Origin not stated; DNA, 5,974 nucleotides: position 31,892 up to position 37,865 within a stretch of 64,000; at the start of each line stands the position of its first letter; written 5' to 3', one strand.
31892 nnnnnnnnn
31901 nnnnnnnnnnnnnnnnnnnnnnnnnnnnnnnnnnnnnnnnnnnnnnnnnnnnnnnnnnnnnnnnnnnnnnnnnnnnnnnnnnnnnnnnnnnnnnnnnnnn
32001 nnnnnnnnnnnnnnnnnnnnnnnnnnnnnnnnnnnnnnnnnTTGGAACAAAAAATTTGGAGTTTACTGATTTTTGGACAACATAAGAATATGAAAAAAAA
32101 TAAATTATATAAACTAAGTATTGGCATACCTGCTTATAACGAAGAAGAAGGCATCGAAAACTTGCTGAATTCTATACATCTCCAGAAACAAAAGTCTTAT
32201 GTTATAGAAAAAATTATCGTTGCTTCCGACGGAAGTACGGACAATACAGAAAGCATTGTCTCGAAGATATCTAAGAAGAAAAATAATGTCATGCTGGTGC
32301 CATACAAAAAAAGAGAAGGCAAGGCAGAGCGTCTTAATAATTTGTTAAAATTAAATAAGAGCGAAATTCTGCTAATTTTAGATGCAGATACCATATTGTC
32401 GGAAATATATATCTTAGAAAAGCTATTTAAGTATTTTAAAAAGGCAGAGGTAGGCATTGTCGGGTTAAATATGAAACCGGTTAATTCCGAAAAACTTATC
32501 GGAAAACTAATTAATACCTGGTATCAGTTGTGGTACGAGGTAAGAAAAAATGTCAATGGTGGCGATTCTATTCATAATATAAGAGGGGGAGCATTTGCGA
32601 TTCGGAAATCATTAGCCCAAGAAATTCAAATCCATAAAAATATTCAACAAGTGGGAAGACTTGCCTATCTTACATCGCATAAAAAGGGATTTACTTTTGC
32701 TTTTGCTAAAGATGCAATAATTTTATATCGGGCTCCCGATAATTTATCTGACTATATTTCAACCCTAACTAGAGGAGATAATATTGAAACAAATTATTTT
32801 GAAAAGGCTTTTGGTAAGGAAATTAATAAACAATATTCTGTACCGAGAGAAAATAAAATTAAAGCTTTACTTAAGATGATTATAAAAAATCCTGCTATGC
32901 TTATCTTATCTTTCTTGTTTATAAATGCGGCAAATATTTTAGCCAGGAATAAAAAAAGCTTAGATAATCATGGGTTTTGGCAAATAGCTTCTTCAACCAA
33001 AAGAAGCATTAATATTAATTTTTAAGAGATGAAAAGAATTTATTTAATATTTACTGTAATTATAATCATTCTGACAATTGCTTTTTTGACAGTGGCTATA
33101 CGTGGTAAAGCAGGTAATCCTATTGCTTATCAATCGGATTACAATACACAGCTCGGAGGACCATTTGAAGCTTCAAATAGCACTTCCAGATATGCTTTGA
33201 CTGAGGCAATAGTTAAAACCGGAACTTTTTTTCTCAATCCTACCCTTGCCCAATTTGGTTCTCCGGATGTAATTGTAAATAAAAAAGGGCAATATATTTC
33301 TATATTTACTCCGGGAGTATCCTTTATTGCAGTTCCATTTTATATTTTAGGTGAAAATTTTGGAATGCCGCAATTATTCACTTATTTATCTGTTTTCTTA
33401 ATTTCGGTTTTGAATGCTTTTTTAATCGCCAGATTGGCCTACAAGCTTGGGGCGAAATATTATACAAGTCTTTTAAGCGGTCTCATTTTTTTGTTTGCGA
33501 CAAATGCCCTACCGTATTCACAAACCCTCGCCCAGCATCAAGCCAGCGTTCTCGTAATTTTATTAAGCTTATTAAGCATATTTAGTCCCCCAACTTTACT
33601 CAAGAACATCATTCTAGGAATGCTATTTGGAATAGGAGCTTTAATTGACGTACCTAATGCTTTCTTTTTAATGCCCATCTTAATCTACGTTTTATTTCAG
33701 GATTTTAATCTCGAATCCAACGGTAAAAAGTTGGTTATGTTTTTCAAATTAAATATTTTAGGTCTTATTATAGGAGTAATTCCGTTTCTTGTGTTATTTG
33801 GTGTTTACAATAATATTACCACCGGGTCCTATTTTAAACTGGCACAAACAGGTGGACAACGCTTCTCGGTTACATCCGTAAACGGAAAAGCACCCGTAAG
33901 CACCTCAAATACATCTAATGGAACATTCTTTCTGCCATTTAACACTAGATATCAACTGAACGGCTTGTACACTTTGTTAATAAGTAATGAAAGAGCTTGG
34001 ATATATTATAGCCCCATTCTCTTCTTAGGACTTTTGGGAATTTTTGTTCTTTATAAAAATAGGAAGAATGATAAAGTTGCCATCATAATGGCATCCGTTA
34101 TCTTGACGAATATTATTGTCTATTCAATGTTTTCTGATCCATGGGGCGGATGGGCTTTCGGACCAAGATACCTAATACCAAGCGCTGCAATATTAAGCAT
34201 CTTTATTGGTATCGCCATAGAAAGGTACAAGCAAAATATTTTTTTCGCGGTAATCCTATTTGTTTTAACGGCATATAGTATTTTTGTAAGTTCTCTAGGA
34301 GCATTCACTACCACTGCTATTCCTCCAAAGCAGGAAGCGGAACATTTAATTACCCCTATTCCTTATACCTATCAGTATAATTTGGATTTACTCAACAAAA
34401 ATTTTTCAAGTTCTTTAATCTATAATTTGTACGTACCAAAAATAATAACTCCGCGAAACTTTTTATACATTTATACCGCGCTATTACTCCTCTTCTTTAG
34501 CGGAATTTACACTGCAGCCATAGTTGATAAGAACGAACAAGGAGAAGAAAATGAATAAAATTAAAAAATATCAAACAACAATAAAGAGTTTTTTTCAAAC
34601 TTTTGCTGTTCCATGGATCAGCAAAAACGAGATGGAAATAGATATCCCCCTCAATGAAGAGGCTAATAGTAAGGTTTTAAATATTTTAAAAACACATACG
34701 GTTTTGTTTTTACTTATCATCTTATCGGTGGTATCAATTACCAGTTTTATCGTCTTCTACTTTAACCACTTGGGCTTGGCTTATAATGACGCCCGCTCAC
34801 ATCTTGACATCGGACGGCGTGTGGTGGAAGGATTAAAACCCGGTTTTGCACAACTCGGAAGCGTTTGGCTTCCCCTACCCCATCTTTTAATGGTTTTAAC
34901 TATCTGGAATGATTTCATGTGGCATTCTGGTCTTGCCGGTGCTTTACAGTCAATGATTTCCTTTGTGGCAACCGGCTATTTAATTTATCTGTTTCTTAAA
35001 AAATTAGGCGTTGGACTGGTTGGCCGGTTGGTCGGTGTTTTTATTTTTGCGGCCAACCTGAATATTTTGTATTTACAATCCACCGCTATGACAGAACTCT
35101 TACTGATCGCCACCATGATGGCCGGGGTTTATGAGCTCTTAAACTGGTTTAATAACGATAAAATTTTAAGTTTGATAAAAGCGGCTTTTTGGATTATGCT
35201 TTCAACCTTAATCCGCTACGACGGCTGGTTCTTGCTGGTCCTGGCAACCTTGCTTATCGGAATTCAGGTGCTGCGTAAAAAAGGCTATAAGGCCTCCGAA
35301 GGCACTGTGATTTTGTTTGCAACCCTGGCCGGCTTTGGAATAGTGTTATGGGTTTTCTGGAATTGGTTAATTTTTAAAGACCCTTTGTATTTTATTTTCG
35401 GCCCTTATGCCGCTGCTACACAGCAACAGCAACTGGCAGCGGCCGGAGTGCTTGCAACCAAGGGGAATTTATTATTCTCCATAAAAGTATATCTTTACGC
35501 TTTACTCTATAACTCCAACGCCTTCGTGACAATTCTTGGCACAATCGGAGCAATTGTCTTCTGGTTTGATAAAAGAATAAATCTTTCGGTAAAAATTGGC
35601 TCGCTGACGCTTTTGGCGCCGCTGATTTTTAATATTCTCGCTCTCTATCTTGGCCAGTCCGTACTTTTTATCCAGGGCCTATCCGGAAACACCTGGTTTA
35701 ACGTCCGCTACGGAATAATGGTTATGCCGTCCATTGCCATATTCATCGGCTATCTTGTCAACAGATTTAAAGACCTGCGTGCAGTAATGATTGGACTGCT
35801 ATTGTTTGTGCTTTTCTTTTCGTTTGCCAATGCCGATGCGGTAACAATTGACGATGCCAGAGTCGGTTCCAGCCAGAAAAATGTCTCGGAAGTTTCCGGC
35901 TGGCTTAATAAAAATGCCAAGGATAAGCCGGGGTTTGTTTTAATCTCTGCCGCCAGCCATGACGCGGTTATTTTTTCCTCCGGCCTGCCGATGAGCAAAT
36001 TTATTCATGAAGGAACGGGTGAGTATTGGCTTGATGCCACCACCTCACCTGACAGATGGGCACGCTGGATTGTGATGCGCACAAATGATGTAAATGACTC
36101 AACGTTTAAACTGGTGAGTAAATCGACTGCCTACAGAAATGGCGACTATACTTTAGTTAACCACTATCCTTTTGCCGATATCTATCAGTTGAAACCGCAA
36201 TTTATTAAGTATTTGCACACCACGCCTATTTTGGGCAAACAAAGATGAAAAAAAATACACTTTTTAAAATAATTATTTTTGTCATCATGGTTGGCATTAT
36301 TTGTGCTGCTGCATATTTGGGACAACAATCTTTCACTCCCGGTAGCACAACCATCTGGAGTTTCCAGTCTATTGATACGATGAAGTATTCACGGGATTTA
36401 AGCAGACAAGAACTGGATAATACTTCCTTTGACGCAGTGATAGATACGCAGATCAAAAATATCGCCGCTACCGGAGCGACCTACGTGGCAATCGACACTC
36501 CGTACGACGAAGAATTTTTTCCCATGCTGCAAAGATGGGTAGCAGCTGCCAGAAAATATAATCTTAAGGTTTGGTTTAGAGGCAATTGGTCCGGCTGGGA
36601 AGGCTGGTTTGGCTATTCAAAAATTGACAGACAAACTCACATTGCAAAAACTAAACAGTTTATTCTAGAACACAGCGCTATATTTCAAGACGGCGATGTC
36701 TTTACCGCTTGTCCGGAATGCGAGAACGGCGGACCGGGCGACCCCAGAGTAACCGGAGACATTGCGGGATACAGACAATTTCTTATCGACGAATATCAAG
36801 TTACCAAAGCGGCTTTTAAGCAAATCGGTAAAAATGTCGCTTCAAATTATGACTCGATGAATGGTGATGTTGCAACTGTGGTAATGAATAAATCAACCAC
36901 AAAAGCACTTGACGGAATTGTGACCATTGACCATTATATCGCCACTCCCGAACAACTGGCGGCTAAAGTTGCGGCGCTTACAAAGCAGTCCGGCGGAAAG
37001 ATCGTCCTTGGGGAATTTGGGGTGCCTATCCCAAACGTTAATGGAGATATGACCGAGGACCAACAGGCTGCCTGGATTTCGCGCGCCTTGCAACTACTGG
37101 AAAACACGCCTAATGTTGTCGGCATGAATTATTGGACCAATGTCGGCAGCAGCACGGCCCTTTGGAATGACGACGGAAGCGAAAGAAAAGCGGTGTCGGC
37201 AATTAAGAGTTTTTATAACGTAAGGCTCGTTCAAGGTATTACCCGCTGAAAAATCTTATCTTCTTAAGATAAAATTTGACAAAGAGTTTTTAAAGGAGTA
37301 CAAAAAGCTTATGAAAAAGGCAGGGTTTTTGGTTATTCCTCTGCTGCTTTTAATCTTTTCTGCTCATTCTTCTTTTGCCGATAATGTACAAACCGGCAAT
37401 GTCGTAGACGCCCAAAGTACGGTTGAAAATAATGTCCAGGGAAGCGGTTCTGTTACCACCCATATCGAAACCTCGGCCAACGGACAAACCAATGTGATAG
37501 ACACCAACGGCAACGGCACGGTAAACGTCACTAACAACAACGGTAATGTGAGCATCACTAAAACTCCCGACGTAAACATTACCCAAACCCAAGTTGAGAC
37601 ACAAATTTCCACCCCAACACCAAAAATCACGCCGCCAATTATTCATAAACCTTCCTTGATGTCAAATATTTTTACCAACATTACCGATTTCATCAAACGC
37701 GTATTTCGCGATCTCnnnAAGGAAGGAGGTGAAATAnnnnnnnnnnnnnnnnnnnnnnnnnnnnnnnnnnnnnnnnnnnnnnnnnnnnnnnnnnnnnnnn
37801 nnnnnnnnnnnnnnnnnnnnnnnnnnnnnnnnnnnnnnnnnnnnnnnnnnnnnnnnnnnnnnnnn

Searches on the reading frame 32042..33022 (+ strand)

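Call 20: search_protein_families(library=pfam, proteins=[window:32042-33022:+], max_evalue=0.001)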
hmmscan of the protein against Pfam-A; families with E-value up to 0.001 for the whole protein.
window:32042-33022:+ (327 aa): 3 families
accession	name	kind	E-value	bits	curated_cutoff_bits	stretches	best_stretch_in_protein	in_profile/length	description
PF00535.33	Glycos_transf_2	-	2.1e-24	86.7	23.3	1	26-195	1-167/168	Glycosyl transferase family 2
PF13641.12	Glyco_tranf_2_3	-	2e-12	48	27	1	26-168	4-143/230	Glycosyltransferase like family 2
PF13704.12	Glyco_tranf_2_4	-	0.00032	21.6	27.5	1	51-119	15-84/98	Glycosyl transferase family 2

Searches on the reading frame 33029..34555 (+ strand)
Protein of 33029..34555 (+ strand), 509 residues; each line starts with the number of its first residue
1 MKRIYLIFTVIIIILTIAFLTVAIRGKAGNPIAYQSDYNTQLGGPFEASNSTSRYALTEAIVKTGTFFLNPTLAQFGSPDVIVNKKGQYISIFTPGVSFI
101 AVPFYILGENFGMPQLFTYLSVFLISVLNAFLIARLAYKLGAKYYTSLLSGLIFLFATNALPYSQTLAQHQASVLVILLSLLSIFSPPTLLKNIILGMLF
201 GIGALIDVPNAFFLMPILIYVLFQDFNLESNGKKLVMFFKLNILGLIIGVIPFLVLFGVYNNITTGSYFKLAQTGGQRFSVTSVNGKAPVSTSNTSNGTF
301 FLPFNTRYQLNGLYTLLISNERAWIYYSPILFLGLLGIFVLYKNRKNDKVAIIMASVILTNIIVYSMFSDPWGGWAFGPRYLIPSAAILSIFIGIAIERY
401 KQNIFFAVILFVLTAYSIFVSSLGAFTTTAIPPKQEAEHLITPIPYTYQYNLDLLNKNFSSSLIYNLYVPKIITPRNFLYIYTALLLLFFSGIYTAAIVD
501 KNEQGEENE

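Call 20: search_protein_families(library=pfam, proteins=[window:33029-34555:+], max_evalue=0.001)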
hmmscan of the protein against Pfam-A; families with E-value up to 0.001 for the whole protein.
window:33029-34555:+ (509 aa): 0 families

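Call 23: search_protein_families(library=ncbifam, proteins=[window:33029-34555:+], max_evalue=0.001)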
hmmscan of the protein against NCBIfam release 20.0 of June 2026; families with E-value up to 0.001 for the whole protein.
window:33029-34555:+ (509 aa): 1 family
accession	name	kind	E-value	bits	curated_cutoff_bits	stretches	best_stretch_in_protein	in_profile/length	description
NF047440.1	LA3751_2_3_fam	subfamily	5.2e-15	55.2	200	2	302-427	261-388/460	LA_3751/LA_3752 family putative glycosyltransferase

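Call 47: search_protein_families(library=pfam, proteins=[window:33029-34555:+], max_evalue=1)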
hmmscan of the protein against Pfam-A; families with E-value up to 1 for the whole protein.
window:33029-34555:+ (509 aa): 1 family
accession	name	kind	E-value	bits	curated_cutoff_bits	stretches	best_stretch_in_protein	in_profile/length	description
PF15128.11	T_cell_tran_alt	-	0.068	13.4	27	0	235-288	24-76/92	T-cell leukemia translocation-altered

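Call 64: search_solved_structures(query=window:33029-34555:+, max_evalue=1)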
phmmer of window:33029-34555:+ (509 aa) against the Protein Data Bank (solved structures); distinct sequences matched with E-value up to 1: 2.
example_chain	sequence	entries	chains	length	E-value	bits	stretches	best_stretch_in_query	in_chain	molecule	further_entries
7wo4_D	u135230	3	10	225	0.051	15.7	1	271-334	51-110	mAb15 VH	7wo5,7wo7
6tkg_I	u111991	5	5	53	0.13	14.3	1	7-44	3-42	Tsetse thrombin inhibitor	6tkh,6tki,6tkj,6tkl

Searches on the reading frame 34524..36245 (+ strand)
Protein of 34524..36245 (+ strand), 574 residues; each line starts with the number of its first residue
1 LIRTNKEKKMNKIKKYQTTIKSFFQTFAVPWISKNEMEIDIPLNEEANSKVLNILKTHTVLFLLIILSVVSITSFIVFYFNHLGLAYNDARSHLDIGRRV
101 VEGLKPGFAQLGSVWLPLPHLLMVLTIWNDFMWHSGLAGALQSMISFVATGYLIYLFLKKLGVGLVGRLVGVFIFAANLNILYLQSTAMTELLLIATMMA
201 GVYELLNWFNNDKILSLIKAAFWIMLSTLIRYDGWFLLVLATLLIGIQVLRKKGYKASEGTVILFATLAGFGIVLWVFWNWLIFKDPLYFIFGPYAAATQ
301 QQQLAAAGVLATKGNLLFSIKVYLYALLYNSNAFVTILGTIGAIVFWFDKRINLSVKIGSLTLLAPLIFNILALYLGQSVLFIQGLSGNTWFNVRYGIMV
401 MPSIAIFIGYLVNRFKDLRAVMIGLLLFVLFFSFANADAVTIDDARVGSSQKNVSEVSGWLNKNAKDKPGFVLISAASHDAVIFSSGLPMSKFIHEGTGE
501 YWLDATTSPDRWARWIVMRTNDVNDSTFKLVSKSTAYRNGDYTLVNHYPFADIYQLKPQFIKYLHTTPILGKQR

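Call 20: search_protein_families(library=pfam, proteins=[window:34524-36245:+], max_evalue=0.001)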
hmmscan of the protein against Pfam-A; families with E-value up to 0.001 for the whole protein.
window:34524-36245:+ (574 aa): 0 families

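Call 23: search_protein_families(library=ncbifam, proteins=[window:34524-36245:+], max_evalue=0.001)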
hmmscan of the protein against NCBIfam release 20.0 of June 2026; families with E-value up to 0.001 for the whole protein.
window:34524-36245:+ (574 aa): 0 families

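Call 47: search_protein_families(library=pfam, proteins=[window:34524-36245:+], max_evalue=1)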
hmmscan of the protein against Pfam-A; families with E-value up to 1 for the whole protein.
window:34524-36245:+ (574 aa): 1 family
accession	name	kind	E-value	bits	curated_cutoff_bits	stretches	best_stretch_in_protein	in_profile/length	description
PF25487.1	ETR1_N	-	0.078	13.7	27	1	119-158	53-92/97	Ethylene receptor 1-like, N-terminal domain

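Call 65: search_solved_structures(query=window:34524-36245:+, max_evalue=1)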
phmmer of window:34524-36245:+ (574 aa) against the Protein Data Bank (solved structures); distinct sequences matched with E-value up to 1: 0.

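Call 68: find_homologous_proteins(query=window:34551-36245:+, max_evalue=0.00001)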
Query window:34551-36245:+ (565 aa): 2141 proteins with E <= 0.00001 among 8000 candidates; the best 120 are listed.
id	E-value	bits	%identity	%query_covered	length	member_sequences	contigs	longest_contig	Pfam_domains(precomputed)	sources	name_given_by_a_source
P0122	0.0e+0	1247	100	100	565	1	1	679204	-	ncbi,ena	-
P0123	0.0e+0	1115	89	100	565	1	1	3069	-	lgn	-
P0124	0.0e+0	1111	87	100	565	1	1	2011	-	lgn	-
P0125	0.0e+0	1071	85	100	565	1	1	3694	-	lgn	-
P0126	0.0e+0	1066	85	100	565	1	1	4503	-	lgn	-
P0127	0.0e+0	1044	84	100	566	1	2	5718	-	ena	-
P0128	0.0e+0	1043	82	100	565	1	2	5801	-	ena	-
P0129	0.0e+0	1025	83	100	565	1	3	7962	-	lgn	-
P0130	1.4e-295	1000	79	100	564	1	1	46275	-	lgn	-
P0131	4.6e-292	988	80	96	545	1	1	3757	-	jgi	jgi:hypothetical protein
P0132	4.0e-289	979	81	95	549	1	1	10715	-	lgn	-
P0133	2.5e-287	973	80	95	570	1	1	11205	-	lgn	-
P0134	3.3e-286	969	81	95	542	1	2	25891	-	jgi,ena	-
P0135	3.0e-266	903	74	96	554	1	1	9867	-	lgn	-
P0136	2.0e-265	900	77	88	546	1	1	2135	-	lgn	-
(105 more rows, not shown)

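Call 76: predict_structure(alignment_id=A2)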
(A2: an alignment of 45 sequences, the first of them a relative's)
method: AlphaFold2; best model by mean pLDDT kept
length: 565 residues; sequences in the alignment: 45
mean_pLDDT: 71.5   pTM: 0.68
mean pLDDT of the five models: 71.5, 69.4, 66.9, 66.6, 66.4
residues with pLDDT >= 90: 156; 70-90: 181; 50-70: 102; < 50: 126
segments of 3 or more residues with pLDDT < 50: 1-33, 74-126, 284-291, 371-385, 429-442
pLDDT, mean of each block of 10 residues (from residue 1): 35 38 36 60 77 91 79 45 37 35 29 39 49 83 96 92 89 64 83 96 94 88 81 96 93 94 80 65 50 52 74 78 83 95 93 90 69 39 55 94 91 86 63 37 63 88 74 59 70 80 87 65 85 86 86 81 50
secondary structure, 60 per line:
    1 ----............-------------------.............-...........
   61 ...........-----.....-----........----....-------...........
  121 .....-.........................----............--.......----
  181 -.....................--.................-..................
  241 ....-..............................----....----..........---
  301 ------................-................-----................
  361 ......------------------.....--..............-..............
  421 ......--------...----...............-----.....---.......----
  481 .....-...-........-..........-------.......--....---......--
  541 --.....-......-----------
elements in order: H5-16 H36-48 H50-71 H77-81 H87-94 H99-102 H110-125 H127-151 H156-167 H170-176 H182-202 H205-221 H223-244 H246-275 H280-283 H288-297 H307-322 H324-339 H345-366 H385-389 H392-405 H407-426 H442-456 E462-466 H470-476 H491-498 H500-503 E504-509 H517-523 H526-529 E533-538 E543-547 H549-554

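Call 78: fold_search(model_id=the predicted structure, library=pdb)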
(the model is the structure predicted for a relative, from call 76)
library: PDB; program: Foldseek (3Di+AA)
matches with E <= 10: 177; with E <= 0.001: 12
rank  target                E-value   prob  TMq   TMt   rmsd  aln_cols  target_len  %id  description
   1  6c26_A                3.8e-05  1.00  0.41  0.36  15.0       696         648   11  The Cryo-EM structure of a eukaryotic oligosaccharyl transferase complex (released 2018-01-31)
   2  7oci_F                7.4e-05  1.00  0.42  0.38  13.7       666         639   11  Cryo-EM structure of yeast Ost6p containing oligosaccharyltransferase complex (released 2022-02-16)
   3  6s7o_A                1.3e-04  1.00  0.43  0.38  14.4       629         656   13  Cryo-EM structure of human oligosaccharyltransferase complex OST-A (released 2019-12-18)
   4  6ftg_5                1.3e-04  1.00  0.40  0.36  16.9       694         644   11  Subtomogram average of OST-containing ribosome-translocon complexes from canine rough microsomal membranes (released 2018-03-21)
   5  9s6t_A                1.8e-04  1.00  0.45  0.52  10.4       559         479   13  Ternary cryo-EM structure of chicken ALG12 with Dol25-PP-GlcNAc2Man7, Dol25-P-Man, and Fab (released 2026-03-18)
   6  8b6l_I                1.8e-04  1.00  0.41  0.35  17.0       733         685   12  Subtomogram average of the human Sec61-TRAP-OSTA-translocon (released 2022-12-07)
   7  6ezn_F                2.0e-04  1.00  0.41  0.37  14.9       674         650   13  Cryo-EM structure of the yeast oligosaccharyltransferase (OST) complex (released 2018-01-17)
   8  8pn9_A                2.7e-04  1.00  0.41  0.36  14.6       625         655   12  Structure of human oligosaccharyltransferase OST-A complex bound to NGI-1 (released 2024-05-08)
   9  5f15                  3.2e-04  1.00  0.39  0.40  11.6       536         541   11  Crystal Structure of ArnT from Cupriavidus metallidurans bound to Undecaprenyl phosphate (released 2016-02-17)
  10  7zli_A                4.6e-04  1.00  0.34  0.29  14.2       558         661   10  Cryo-EM structure of C-mannosyltransferase CeDPY19, in complex with Dol25-P-Man and bound to CMT2-Fab and anti-Fab nan (released 2023-01-11)
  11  9n9j_I                5.4e-04  1.00  0.42  0.35  16.5       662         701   12  Structure of a GRP94 folding intermediate engaged with a CCDC134- and FKBP11-bound secretory translocon (released 2025-11-19)
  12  8agb_A                5.6e-04  1.00  0.45  0.41  13.1       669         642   12  Structure of yeast oligosaccharylransferase complex with lipid-linked oligosaccharide bound (released 2022-12-07)
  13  9s6s_A                2.5e-03  1.00  0.33  0.34  13.3       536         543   12  Ternary cryo-EM structure of human ALG9 with Dol25-PP-GlcNAc2Man6, Dol25-P-Man and Fab (released 2026-03-18)
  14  6s7t_A                5.4e-03  1.00  0.44  0.36  15.9       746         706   10  Cryo-EM structure of human oligosaccharyltransferase complex OST-B (released 2019-12-18)
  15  9s6u_A                8.9e-03  1.00  0.34  0.35  13.3       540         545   10  Ternary cryo-EM structure of human ALG9 with Dol25-PP-GlcNAc2Man8, Dol25-P-Man and Fab (released 2026-03-18)
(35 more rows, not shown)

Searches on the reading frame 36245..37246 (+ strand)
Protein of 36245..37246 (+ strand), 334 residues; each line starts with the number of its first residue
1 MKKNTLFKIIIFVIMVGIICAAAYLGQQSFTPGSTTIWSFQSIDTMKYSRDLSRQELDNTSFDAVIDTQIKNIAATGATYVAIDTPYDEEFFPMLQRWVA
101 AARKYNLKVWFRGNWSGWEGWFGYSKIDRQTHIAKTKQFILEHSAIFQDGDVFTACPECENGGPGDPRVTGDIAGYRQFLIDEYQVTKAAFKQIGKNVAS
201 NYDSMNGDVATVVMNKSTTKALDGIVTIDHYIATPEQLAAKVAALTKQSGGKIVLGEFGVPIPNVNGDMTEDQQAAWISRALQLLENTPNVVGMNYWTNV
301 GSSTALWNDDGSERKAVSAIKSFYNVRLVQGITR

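Call 20: search_protein_families(library=pfam, proteins=[window:36245-37246:+], max_evalue=0.001)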
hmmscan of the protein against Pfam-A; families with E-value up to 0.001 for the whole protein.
window:36245-37246:+ (334 aa): 0 families

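Call 23: search_protein_families(library=ncbifam, proteins=[window:36245-37246:+], max_evalue=0.001)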
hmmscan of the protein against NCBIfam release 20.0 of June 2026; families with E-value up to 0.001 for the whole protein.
window:36245-37246:+ (334 aa): 0 families

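Call 47: search_protein_families(library=pfam, proteins=[window:36245-37246:+], max_evalue=1)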
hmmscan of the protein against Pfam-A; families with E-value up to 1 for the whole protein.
window:36245-37246:+ (334 aa): 1 family
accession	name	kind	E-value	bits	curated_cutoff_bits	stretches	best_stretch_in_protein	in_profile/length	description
PF11790.14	Glyco_hydro_cc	-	0.0036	17.3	21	1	227-313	140-230/237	Glycosyl hydrolase catalytic core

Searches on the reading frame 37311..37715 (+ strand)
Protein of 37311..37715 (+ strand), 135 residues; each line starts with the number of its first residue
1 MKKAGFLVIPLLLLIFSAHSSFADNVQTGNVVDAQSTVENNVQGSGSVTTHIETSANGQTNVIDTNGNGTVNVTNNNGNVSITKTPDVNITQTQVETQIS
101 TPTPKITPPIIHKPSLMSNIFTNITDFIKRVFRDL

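Call 47: search_protein_families(library=pfam, proteins=[window:37311-37715:+], max_evalue=1)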
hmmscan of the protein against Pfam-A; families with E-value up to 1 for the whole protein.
window:37311-37715:+ (135 aa): 4 families
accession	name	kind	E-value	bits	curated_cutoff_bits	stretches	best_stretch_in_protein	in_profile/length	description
PF12698.13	ABC2_membrane_3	-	0.03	13.9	31.6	1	7-94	13-107/347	ABC-2 family transporter protein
PF07210.18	DUF1416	-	0.079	13.3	23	1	24-95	19-95/97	Protein of unknown function (DUF1416)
PF20130.4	DUF6520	-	0.19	12.6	25.4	1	7-38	6-37/83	Family of unknown function (DUF6520)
PF25728.1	US29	-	0.39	10.1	27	1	17-105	17-104/324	Cytomegalovirus US29 protein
